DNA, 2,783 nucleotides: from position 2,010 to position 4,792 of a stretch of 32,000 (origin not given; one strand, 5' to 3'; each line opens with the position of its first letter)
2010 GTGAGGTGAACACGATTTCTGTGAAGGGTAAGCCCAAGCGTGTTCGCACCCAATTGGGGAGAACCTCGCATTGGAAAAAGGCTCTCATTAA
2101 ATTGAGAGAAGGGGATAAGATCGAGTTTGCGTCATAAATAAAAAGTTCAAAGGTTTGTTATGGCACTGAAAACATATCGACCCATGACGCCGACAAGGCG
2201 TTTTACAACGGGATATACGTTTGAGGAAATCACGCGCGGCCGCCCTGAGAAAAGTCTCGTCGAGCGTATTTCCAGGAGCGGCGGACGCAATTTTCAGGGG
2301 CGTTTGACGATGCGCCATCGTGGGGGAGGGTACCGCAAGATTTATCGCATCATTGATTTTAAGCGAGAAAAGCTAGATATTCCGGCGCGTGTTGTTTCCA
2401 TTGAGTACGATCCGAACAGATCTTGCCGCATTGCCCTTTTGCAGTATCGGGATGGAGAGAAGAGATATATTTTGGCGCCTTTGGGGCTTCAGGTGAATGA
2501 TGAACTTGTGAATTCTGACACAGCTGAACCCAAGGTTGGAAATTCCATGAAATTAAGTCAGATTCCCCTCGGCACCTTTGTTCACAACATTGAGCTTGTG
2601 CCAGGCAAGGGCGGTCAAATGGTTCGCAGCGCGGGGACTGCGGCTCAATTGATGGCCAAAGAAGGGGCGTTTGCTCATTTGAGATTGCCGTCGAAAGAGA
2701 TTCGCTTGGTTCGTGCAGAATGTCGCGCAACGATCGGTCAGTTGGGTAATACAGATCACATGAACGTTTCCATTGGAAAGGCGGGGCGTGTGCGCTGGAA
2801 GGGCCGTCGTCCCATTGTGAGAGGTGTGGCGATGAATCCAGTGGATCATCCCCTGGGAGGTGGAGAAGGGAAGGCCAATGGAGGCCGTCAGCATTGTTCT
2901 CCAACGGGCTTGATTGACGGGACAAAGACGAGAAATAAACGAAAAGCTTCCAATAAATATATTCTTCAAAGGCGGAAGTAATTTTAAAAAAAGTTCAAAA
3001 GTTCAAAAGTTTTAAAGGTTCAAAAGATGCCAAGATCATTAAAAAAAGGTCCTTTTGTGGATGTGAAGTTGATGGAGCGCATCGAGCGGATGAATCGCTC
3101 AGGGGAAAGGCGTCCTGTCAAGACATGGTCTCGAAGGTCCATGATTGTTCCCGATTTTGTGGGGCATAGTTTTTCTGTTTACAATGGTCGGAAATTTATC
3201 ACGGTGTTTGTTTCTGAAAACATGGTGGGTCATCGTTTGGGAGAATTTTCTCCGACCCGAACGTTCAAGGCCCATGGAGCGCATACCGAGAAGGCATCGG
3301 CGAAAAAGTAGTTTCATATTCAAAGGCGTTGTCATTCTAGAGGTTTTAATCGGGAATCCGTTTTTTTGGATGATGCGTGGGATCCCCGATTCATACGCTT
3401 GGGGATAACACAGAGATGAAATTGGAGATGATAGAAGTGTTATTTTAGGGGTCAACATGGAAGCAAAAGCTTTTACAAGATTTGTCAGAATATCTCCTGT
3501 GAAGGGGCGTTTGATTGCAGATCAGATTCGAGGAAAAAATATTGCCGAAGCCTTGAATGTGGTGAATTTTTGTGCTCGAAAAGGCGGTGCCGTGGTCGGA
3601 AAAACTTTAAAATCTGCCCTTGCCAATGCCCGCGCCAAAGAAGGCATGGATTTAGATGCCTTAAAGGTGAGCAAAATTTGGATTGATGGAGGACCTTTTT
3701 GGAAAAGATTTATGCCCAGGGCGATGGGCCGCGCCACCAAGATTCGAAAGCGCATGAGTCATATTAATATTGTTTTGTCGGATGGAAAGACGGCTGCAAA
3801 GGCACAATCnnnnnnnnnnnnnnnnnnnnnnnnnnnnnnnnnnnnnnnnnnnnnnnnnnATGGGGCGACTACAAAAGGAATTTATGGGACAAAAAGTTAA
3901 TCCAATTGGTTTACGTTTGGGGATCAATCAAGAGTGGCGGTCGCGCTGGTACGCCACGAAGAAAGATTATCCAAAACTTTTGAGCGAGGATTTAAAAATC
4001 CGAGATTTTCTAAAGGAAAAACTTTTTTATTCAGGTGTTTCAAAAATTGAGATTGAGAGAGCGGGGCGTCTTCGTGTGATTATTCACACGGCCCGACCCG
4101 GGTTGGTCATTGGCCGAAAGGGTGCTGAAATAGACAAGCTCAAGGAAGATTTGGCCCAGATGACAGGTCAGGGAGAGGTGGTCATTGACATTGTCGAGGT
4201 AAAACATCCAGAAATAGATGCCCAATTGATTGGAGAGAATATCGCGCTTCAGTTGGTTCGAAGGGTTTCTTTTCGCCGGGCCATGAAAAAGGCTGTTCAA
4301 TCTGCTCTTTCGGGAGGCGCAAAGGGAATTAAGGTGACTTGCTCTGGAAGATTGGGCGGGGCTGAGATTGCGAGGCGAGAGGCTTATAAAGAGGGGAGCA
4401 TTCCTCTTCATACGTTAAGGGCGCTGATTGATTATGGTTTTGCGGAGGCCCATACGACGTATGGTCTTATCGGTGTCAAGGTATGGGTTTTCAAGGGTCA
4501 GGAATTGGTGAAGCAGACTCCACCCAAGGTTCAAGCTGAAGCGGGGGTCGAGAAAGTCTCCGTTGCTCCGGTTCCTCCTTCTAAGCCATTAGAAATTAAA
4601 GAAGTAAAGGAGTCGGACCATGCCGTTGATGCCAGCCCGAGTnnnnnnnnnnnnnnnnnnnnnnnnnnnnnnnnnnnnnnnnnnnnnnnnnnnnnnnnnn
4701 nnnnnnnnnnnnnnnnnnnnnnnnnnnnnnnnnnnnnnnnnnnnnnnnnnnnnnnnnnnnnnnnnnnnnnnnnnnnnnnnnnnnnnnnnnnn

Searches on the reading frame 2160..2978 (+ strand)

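Call 70: search_protein_families(library=pfam, proteins=[window:2160-2978:+], max_evalue=0.00001)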
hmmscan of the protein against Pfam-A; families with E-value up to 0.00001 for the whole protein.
window:2160-2978:+ (273 aa): 2 families
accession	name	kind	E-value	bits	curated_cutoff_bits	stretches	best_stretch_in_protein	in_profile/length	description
PF03947.24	Ribosomal_L2_C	-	2.1e-53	180.1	33.7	1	125-250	1-126/126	Ribosomal Proteins L2, C-terminal domain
PF00181.30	Ribosomal_L2_N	-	1.8e-32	111.6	23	1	42-117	1-76/77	Ribosomal Proteins L2, RNA binding N-terminal domain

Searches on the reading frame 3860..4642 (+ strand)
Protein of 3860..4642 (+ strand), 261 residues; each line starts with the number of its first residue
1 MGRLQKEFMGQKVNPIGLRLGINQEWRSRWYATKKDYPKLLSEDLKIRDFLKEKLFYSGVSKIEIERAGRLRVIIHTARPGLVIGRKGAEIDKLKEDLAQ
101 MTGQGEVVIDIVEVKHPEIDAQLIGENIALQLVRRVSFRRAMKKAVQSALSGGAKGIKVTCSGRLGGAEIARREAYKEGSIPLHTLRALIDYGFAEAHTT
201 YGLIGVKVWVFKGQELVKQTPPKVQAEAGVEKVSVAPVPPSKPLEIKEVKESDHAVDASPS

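Call 70: search_protein_families(library=pfam, proteins=[window:3860-4642:+], max_evalue=0.00001)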
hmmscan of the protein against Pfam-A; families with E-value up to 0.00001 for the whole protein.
window:3860-4642:+ (261 aa): 2 families
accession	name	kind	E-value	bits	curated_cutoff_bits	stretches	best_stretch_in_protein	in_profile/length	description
PF00189.25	Ribosomal_S3_C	-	2.4e-37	127.8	34.1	1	128-210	1-83/83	Ribosomal protein S3, C-terminal domain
PF07650.23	KH_2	-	5.2e-18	65.1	22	1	46-118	1-77/78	KH domain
